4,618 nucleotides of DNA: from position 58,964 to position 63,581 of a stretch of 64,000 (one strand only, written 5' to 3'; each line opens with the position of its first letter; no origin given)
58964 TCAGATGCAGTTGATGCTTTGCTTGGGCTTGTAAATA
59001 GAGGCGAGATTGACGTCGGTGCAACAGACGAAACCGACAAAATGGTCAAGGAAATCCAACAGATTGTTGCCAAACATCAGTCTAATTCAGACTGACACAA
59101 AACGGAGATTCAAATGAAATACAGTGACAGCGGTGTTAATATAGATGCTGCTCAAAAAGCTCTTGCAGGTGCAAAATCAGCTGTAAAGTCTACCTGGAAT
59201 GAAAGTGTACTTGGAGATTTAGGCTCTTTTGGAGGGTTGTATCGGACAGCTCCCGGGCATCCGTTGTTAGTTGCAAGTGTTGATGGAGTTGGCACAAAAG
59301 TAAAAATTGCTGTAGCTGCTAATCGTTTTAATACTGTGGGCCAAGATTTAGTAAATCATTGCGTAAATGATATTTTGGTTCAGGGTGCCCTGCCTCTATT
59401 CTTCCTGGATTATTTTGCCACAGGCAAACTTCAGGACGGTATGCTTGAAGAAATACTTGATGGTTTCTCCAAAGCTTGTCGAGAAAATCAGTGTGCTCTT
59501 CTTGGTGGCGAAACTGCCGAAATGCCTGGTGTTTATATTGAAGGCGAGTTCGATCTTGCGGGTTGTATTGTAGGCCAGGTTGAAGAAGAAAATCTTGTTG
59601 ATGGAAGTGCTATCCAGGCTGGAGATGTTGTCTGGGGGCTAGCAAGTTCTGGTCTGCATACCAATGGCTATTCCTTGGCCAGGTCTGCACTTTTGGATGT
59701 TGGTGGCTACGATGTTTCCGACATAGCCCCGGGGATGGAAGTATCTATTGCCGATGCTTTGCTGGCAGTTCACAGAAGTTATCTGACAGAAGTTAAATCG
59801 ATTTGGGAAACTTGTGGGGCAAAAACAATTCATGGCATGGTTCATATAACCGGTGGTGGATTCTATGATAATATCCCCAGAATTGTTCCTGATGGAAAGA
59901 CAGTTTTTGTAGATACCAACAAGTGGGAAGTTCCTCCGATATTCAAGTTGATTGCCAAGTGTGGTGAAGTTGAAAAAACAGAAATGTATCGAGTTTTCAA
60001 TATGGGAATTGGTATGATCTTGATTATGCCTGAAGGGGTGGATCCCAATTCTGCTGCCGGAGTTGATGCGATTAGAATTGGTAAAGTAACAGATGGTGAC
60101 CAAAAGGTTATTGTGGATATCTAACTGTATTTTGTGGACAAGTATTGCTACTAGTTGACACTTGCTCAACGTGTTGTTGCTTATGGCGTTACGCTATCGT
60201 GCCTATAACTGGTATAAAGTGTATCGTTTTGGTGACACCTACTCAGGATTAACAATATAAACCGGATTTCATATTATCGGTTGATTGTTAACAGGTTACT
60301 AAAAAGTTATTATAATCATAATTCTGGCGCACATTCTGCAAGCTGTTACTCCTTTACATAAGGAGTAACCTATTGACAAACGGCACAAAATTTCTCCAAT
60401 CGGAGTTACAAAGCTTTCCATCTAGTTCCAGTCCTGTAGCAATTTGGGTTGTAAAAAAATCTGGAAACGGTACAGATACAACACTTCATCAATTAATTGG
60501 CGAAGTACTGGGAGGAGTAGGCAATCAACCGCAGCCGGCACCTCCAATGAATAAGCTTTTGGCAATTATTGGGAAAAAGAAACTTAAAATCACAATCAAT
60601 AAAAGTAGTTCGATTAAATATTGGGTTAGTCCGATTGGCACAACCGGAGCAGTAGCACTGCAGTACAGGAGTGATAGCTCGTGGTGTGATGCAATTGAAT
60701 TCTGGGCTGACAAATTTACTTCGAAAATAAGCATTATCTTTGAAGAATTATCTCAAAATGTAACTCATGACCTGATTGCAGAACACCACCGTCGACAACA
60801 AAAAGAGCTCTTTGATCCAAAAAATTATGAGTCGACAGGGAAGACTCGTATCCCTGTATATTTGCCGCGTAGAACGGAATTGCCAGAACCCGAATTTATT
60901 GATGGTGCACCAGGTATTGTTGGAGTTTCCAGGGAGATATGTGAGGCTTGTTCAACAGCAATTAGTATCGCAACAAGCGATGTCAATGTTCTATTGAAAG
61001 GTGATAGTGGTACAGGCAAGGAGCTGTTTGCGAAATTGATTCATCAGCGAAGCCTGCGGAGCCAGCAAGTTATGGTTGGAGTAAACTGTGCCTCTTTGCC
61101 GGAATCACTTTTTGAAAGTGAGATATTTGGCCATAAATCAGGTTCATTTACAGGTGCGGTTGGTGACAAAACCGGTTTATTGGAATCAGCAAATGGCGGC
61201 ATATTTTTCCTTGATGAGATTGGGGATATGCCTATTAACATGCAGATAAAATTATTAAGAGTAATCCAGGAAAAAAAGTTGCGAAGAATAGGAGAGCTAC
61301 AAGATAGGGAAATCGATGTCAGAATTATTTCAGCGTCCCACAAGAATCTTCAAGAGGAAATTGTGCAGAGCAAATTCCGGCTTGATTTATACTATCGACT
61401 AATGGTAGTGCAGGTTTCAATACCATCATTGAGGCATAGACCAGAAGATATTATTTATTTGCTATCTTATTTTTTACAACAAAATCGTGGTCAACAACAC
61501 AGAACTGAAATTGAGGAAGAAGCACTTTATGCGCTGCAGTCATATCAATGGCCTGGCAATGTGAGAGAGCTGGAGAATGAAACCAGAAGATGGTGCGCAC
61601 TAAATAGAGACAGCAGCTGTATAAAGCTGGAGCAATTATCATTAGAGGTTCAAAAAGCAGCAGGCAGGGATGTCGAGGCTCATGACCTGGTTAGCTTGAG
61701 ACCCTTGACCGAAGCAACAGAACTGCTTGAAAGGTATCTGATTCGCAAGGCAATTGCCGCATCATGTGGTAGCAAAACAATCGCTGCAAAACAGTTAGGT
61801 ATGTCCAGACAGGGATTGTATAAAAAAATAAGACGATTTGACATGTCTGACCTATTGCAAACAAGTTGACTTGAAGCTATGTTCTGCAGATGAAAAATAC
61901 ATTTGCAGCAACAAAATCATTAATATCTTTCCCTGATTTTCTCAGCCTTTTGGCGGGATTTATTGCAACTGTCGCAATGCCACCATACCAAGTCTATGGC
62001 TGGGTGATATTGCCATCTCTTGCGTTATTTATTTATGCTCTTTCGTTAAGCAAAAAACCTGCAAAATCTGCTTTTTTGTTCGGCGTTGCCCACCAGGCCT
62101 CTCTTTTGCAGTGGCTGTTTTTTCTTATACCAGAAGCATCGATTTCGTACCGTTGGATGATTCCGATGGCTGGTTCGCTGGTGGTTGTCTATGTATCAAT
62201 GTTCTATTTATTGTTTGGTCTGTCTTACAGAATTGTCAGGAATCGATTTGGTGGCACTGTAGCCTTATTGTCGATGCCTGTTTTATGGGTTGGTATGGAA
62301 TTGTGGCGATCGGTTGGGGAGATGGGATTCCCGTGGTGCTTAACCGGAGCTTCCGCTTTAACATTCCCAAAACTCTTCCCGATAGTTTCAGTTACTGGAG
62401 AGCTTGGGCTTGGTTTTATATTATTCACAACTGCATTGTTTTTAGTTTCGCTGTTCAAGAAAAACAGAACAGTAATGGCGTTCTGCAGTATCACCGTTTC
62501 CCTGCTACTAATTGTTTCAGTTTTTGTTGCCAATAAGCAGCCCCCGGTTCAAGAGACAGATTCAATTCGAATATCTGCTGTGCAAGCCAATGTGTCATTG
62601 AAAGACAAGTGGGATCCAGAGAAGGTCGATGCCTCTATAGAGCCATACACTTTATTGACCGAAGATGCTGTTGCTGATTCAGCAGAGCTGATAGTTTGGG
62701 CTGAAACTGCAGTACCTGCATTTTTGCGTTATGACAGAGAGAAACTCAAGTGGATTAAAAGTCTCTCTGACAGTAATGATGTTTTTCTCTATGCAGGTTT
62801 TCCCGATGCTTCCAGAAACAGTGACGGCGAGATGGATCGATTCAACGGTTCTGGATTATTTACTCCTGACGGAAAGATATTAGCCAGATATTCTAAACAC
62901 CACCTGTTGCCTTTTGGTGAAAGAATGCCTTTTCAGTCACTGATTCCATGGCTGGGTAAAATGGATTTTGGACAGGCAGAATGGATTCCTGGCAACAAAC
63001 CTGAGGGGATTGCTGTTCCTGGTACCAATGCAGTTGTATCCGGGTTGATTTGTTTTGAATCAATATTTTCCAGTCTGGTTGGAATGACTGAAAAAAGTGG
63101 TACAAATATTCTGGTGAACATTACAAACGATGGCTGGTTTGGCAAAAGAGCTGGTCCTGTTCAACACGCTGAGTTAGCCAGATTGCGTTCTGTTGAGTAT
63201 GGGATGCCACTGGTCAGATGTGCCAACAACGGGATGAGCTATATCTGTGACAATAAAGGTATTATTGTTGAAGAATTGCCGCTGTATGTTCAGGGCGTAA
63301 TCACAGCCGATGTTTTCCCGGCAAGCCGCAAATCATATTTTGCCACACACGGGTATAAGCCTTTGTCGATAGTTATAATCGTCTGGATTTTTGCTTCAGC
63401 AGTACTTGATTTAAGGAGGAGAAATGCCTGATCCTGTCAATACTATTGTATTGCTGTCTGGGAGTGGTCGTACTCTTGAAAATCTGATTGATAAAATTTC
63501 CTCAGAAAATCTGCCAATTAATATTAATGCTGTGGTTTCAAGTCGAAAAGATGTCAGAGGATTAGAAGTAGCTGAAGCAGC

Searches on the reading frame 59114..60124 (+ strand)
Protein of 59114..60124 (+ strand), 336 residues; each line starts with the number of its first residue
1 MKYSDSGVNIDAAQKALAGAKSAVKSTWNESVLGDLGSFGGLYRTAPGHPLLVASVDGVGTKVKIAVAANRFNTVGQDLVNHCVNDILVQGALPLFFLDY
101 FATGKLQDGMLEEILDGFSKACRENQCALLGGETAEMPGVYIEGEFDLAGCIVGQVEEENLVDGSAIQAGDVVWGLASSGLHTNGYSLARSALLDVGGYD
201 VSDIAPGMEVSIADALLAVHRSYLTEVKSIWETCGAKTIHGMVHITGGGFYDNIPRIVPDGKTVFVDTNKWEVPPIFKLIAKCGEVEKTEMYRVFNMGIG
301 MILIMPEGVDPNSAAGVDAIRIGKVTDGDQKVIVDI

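Call 46: search_protein_families(library=pfam, proteins=[window:59114-60124:+], max_evalue=0.001)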
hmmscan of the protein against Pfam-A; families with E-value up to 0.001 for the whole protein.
window:59114-60124:+ (336 aa): 2 families
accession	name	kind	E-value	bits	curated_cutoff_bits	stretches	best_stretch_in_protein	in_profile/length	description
PF02769.27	AIRS_C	-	3.5e-22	79.7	23.1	1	168-333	1-153/156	AIR synthase related protein, C-terminal domain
PF00586.29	AIRS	-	6.6e-22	78.5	24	1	50-156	13-112/112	AIR synthase related protein, N-terminal domain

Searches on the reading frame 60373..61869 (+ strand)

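Call 46: search_protein_families(library=pfam, proteins=[window:60373-61869:+], max_evalue=0.001)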
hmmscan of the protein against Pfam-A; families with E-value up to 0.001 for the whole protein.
window:60373-61869:+ (498 aa): 5 families
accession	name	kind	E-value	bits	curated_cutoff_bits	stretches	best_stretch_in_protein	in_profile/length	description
PF00158.32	Sigma54_activat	-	5.8e-64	215.2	20.2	1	182-348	1-167/168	Sigma-54 interaction domain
PF14532.12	Sigma54_activ_2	-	7.3e-19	68.8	25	1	184-353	2-138/138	Sigma-54 interaction domain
PF25601.1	AAA_lid_14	-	1.7e-18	66.6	27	1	354-433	1-81/87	AAA+ ATPase lid domain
PF02954.25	HTH_8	-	8.9e-10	38.6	22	1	450-489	3-42/42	Bacterial regulatory protein, Fis family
PF07728.20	AAA_5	-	5.9e-06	26.8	22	1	205-325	1-124/139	AAA domain (dynein-related subfamily)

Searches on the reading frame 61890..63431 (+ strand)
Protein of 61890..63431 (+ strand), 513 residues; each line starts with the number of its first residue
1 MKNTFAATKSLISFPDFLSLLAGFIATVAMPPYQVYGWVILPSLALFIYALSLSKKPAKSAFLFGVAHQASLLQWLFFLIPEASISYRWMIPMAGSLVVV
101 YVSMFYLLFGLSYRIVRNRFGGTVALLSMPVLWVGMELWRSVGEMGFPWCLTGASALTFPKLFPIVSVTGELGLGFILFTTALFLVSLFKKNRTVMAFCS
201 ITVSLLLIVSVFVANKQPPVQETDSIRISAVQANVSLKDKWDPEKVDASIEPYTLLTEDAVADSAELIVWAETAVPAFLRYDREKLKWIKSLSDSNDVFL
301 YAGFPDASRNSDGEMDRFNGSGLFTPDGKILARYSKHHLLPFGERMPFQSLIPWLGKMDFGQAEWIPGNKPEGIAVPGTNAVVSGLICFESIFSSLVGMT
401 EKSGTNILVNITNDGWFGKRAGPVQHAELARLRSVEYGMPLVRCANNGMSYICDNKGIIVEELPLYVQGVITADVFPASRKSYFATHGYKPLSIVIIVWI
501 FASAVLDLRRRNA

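Call 46: search_protein_families(library=pfam, proteins=[window:61890-63431:+], max_evalue=0.001)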
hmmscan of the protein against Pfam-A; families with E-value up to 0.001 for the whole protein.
window:61890-63431:+ (513 aa): 2 families
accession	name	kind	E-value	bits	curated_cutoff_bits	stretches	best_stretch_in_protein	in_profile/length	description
PF00795.27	CN_hydrolase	-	9.7e-28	97.6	23.2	1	227-478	1-249/256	Carbon-nitrogen hydrolase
PF20154.4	LNT_N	-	2.7e-19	70.3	27.1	1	22-182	1-157/159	Apolipoprotein N-acyltransferase N-terminal domain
